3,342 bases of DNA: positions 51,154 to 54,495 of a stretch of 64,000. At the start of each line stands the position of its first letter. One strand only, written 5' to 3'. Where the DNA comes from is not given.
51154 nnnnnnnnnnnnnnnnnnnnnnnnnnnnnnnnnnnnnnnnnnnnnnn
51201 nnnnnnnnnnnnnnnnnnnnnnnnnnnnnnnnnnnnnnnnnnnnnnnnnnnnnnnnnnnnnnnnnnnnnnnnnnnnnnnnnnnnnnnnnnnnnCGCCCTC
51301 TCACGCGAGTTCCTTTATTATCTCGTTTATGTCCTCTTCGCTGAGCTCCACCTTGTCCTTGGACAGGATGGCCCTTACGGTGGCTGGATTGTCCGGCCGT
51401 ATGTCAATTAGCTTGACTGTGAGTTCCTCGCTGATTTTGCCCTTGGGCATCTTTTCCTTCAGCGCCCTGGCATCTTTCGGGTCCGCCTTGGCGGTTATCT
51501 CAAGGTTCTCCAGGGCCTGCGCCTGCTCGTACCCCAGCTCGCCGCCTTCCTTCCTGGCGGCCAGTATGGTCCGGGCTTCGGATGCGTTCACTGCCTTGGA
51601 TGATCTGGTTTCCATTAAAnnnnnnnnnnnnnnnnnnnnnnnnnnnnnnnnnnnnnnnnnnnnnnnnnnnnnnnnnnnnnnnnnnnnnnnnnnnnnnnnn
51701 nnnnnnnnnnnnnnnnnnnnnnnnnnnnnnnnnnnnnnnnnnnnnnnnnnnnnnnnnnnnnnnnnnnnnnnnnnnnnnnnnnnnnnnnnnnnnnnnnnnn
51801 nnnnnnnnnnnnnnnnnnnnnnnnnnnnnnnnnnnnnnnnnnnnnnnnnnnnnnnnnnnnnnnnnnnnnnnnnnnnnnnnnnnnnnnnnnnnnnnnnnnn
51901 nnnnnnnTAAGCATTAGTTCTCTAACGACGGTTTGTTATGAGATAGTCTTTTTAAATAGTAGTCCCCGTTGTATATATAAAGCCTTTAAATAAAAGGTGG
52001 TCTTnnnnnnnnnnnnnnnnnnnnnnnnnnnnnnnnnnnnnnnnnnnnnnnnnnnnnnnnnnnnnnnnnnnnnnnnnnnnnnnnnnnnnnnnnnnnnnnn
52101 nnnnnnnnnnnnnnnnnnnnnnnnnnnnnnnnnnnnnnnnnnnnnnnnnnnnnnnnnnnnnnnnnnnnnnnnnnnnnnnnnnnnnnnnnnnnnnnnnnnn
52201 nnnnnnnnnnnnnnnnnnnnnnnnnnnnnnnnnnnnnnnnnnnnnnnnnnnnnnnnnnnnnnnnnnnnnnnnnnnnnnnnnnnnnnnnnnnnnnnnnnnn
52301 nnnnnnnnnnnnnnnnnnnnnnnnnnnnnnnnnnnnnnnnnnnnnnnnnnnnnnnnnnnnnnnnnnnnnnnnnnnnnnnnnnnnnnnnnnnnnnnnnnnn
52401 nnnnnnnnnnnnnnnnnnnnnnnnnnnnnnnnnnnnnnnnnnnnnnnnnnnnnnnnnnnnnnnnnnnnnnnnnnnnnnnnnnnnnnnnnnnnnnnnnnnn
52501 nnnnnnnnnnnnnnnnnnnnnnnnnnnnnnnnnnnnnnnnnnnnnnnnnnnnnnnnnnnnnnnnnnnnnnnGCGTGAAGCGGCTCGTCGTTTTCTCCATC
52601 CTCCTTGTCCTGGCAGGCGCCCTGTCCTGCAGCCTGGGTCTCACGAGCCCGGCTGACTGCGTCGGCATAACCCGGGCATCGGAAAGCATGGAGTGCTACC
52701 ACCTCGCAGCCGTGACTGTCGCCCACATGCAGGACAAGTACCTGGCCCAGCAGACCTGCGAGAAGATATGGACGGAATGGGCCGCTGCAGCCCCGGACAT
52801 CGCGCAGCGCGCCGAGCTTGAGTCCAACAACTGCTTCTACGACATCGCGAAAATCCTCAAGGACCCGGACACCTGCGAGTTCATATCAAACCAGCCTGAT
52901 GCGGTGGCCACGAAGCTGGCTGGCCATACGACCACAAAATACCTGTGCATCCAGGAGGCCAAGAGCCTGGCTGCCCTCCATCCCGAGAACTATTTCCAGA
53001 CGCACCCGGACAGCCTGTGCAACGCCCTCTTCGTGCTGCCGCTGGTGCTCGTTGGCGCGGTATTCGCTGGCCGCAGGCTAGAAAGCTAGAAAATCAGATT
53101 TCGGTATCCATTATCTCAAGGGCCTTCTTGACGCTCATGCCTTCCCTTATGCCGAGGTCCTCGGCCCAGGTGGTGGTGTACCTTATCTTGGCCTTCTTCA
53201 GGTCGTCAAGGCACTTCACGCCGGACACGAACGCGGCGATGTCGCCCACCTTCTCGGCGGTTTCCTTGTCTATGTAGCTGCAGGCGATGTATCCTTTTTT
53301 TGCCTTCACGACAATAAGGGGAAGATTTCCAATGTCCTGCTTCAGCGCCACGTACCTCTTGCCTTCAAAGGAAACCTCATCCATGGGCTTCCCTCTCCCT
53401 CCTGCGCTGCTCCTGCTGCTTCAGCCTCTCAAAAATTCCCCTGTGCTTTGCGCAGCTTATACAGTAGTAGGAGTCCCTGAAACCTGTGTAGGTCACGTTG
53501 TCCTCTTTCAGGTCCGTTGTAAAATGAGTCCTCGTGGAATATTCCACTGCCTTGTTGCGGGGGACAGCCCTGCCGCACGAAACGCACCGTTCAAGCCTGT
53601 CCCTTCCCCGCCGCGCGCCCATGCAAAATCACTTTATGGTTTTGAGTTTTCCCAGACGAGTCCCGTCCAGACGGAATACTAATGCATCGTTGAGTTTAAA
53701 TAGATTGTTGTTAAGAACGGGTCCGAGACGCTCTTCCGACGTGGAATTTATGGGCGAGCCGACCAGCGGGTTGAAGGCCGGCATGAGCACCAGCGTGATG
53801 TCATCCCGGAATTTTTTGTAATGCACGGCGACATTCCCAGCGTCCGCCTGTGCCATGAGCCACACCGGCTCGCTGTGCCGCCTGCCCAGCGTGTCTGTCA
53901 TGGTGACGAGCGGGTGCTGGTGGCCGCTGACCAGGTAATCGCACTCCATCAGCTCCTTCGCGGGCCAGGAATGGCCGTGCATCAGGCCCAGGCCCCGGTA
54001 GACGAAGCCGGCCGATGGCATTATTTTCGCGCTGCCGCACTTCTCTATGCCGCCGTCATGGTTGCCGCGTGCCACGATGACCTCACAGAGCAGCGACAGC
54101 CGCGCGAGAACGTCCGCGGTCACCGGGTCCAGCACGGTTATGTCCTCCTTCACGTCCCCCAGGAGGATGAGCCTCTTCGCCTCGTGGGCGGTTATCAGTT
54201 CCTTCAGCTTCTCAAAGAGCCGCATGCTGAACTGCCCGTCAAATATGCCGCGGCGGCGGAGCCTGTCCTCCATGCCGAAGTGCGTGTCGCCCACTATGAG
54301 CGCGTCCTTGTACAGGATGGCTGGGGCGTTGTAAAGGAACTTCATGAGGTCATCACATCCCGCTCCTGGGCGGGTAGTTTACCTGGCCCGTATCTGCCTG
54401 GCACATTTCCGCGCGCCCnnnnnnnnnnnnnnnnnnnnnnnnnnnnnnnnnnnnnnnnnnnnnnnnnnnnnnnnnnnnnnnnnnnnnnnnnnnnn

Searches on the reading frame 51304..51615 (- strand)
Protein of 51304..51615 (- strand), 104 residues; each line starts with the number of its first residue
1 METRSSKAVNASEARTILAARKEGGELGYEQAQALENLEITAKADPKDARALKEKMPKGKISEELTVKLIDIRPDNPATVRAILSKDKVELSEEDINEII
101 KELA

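Call 17: search_protein_families(library=pfam, proteins=[window:51304-51615:-], max_evalue=0.001)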
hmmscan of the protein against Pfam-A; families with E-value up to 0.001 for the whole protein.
window:51304-51615:- (104 aa): 1 family
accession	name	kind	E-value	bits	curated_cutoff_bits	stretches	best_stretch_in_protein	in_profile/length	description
PF03874.21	RNA_pol_Rpb4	-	1.2e-06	29.3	25.6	1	20-103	28-112/116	RNA polymerase Rpb4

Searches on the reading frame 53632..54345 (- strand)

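Call 17: search_protein_families(library=pfam, proteins=[window:53632-54345:-], max_evalue=0.001)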
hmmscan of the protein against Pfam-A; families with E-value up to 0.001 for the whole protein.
window:53632-54345:- (238 aa): 2 families
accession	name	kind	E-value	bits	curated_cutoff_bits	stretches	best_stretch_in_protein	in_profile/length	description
PF00149.33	Metallophos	-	1.3e-06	29.4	21.5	1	16-125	4-116/191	Calcineurin-like phosphoesterase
PF12850.12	Metallophos_2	-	4.7e-06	27.1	27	1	16-148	4-121/154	Calcineurin-like phosphoesterase superfamily domain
